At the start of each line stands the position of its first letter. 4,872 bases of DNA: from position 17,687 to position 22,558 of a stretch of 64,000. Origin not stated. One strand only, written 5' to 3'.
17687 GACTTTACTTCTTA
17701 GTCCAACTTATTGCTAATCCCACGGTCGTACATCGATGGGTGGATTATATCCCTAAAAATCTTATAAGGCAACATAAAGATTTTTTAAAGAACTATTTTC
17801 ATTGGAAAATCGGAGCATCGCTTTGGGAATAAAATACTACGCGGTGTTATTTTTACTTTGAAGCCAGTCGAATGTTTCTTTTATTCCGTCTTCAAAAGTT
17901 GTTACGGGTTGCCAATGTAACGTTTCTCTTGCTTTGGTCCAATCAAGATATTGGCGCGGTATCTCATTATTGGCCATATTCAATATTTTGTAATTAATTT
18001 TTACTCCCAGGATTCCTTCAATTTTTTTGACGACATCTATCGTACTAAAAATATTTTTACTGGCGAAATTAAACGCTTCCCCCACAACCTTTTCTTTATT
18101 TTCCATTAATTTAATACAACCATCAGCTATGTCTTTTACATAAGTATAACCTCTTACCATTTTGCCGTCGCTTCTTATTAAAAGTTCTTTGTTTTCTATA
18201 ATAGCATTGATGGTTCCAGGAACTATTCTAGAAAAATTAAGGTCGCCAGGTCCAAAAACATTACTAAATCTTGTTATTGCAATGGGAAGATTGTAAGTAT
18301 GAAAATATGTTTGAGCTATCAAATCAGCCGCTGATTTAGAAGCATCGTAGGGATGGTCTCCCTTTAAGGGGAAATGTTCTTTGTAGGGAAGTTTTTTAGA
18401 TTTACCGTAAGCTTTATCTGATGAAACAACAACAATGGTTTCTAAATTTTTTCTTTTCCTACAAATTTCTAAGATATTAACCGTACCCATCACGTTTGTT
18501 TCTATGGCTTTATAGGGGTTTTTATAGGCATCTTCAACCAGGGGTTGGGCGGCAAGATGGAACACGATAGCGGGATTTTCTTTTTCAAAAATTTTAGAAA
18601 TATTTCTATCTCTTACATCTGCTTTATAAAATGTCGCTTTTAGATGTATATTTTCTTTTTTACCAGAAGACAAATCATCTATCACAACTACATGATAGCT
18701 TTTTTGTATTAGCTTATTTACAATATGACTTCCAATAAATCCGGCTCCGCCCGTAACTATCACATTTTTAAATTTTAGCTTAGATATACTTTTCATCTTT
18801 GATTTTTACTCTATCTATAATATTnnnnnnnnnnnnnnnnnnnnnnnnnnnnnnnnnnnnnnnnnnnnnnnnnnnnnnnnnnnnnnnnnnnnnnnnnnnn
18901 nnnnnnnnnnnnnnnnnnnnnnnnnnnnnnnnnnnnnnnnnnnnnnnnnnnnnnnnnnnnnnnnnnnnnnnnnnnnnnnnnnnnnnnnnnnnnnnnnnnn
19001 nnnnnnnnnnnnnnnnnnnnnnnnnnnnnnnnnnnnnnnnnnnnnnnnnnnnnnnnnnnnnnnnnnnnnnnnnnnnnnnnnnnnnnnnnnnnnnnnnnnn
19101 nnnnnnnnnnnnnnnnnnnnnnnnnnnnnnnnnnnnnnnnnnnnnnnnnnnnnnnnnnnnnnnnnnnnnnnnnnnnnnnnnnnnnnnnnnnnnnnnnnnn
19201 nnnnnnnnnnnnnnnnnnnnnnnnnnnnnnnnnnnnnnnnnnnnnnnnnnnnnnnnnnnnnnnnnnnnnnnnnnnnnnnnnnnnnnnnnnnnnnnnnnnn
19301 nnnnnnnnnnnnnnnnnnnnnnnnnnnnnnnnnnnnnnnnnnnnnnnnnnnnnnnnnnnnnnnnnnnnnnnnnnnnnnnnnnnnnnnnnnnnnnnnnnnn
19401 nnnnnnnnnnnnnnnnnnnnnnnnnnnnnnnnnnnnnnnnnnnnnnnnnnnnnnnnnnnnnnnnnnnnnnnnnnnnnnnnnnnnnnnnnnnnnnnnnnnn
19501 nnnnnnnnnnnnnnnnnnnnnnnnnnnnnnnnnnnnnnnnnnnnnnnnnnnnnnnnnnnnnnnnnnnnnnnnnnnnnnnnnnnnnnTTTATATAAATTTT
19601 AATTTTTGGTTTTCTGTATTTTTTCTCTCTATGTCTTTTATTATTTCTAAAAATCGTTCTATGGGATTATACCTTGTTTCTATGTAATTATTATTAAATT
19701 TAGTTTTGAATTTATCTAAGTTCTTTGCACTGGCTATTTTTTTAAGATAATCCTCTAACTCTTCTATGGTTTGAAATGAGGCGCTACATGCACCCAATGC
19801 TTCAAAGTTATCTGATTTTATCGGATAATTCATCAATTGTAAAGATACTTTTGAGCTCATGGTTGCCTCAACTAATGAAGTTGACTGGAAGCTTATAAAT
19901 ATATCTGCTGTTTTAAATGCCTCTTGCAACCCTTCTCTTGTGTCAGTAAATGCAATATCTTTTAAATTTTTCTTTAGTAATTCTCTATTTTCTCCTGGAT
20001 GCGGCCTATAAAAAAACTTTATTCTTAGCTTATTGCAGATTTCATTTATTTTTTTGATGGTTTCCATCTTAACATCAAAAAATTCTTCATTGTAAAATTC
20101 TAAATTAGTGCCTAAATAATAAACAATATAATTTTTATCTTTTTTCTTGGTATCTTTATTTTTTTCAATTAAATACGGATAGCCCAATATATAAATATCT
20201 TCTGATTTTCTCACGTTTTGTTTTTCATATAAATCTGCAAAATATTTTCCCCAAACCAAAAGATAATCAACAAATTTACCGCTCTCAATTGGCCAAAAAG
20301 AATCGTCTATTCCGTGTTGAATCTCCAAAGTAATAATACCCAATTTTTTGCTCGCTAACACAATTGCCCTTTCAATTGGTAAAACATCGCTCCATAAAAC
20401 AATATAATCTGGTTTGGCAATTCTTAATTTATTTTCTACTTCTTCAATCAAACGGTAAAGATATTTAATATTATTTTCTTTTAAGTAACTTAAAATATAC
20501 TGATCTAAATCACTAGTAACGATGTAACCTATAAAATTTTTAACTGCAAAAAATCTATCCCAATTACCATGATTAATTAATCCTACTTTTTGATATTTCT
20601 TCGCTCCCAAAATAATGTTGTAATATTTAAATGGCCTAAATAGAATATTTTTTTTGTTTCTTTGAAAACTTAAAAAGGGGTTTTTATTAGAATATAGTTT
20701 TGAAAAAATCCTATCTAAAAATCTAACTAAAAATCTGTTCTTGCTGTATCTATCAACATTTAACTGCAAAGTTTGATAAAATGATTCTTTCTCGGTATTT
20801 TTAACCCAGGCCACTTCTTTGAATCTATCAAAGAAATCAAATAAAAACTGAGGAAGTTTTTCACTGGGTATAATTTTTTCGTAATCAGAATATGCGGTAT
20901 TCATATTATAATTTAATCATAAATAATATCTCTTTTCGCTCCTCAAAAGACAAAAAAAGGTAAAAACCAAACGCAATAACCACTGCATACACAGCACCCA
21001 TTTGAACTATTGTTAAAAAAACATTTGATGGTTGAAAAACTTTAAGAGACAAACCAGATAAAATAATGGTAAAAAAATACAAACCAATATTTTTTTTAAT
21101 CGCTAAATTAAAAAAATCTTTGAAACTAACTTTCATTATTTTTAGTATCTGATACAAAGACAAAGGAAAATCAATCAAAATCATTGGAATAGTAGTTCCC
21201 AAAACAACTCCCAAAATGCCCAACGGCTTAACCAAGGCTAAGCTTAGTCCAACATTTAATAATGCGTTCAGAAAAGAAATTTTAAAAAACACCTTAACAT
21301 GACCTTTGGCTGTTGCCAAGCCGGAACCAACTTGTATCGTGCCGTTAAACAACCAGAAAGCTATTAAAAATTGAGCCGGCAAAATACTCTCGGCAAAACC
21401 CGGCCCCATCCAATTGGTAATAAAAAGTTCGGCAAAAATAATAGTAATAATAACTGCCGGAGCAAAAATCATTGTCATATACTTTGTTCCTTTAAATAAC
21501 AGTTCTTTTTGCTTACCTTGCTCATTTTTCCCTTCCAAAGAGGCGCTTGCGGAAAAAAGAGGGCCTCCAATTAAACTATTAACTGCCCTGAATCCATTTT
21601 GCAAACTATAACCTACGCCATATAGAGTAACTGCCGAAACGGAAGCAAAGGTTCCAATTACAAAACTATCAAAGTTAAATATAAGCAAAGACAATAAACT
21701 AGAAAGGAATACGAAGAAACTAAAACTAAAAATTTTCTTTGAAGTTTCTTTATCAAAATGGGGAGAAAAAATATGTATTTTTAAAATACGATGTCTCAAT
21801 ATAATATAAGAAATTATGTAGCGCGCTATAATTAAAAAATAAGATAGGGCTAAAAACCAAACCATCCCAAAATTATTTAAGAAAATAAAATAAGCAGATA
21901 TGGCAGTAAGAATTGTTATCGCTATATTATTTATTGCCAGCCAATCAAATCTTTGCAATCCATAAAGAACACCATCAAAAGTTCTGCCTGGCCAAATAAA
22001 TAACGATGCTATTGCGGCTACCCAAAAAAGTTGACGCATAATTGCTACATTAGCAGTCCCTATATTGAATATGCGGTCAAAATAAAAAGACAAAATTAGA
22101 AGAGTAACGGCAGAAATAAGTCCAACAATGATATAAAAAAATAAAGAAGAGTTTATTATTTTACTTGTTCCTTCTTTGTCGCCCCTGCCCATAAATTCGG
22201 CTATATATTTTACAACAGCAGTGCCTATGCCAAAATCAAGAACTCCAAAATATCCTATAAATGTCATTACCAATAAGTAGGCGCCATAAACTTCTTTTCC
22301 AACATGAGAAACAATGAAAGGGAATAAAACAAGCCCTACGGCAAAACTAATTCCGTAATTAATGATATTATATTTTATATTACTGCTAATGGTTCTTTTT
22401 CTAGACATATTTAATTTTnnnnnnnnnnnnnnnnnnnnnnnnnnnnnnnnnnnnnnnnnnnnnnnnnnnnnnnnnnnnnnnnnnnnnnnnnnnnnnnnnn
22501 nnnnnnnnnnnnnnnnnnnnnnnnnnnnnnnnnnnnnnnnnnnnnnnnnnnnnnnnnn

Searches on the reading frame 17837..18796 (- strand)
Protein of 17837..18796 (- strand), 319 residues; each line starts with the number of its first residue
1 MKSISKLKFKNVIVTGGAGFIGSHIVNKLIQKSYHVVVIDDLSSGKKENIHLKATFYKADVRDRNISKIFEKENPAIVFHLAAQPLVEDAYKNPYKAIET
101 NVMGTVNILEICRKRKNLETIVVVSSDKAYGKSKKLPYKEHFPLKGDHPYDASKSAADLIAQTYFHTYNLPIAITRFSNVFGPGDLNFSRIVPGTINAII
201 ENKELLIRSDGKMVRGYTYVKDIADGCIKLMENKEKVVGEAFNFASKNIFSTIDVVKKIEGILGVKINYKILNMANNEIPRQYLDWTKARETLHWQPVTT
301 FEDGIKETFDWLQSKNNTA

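Call 9: search_protein_families(library=pfam, proteins=[window:17837-18796:-], max_evalue=0.00001)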
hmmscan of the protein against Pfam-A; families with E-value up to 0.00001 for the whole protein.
window:17837-18796:- (319 aa): 7 families
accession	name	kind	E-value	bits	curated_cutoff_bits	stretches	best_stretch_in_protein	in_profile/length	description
PF16363.11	GDP_Man_Dehyd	-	6e-58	197.3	27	1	13-308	1-332/332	GDP-mannose 4,6 dehydratase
PF01370.27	Epimerase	-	9.2e-56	189.4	20.9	1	12-243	1-238/240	NAD dependent epimerase/dehydratase family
PF02719.21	Polysacc_synt_2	-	2.7e-19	69.9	20.2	1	12-215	1-201/293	Polysaccharide biosynthesis protein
PF07993.18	NAD_binding_4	-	2e-18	66.9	20.1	1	74-195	88-225/258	Male sterility protein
PF04321.23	RmlD_sub_bind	-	1.8e-17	63.8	27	1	11-261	2-229/287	RmlD substrate binding domain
PF01073.25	3Beta_HSD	-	4.2e-17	62.5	22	1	13-233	1-235/280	3-beta hydroxysteroid dehydrogenase/isomerase family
PF13460.12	NAD_binding_10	-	1.4e-06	28.8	27.2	1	16-162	1-133/184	NAD(P)H-binding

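Call 56: search_protein_families(library=ncbifam, proteins=[window:17837-18796:-], max_evalue=1e-10)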
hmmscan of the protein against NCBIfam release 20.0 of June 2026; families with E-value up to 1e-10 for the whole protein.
window:17837-18796:- (319 aa): 18 families
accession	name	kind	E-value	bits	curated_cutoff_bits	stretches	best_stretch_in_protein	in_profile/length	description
TIGR01181.1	dTDP_gluc_dehyt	equivalog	6.4e-58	196.3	365.1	1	12-316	2-315/321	dTDP-glucose 4,6-dehydratase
TIGR02622.1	CDP_4_6_dhtase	equivalog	2.2e-57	194.8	278.45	1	10-315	5-333/352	CDP-glucose 4,6-dehydratase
TIGR01179.1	galE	equivalog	6.1e-52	176.5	262.3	1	12-317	2-330/332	UDP-glucose 4-epimerase GalE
TIGR04180.1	EDH_00030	hypoth_equivalog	1.4e-50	172.1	475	1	12-298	1-295/297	NAD-dependent 4,6-dehydratase LegB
NF007490.0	PRK10084.1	subfamily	2.4e-38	132.1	649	1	12-315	3-337/361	dTDP-glucose 4,6-dehydratase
NF007582.0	PRK10217.1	equivalog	8.5e-36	123.8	698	1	10-314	2-333/355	dTDP-glucose 4,6-dehydratase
NF007956.0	PRK10675.1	subfamily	1.5e-35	122.9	394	2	11-181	2-181/338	UDP-glucose 4-epimerase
TIGR02197.1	heptose_epim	equivalog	3.3e-26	92.2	274.6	1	12-314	1-315/316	ADP-glyceromanno-heptose 6-epimerase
NF047922.1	GDPFucSynFcl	equivalog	1.2e-18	67.7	500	1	10-316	3-305/308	GDP-L-fucose synthase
TIGR03466.1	HpnA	hypoth_equivalog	4.8e-18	65.1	367.65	1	11-267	2-250/327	hopanoid-associated sugar epimerase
NF011728.1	PRK15181.1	equivalog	1.1e-16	60.8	760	1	8-318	14-343/348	Vi polysaccharide biosynthesis UDP-N-acetylglucosaminuronic acid C-4 epimerase TviC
TIGR01472.1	gmd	equivalog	4.9e-16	58.9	415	1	24-271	15-276/342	GDP-mannose 4,6-dehydratase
TIGR01214.1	rmlD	equivalog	3e-15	56.1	224.05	1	12-264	2-227/285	dTDP-4-dehydrorhamnose reductase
NF043036.1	ErythonDh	equivalog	1.2e-14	54.3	325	1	11-164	2-163/321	D-erythronate dehydrogenase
NF042423.1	oxyalk_red_Shew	equivalog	1.1e-12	47.7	580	1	7-259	6-253/331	2-alkyl-3-oxoalkanoate reductase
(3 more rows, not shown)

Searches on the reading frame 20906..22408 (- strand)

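Call 10: search_protein_families(library=pfam, proteins=[window:20906-22408:-], max_evalue=0.00001)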
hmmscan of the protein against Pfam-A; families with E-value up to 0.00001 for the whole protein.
window:20906-22408:- (500 aa): 3 families
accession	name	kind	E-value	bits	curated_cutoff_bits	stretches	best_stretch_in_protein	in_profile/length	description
PF01943.22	Polysacc_synt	-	9.2e-21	74.9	28.2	1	10-270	4-251/274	Polysaccharide biosynthesis protein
PF13440.11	Polysacc_synt_3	-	5.8e-13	49.2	23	1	39-341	9-291/293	Polysaccharide biosynthesis protein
PF01554.23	MatE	-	2.3e-07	31.1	24.9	1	28-173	15-160/161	MatE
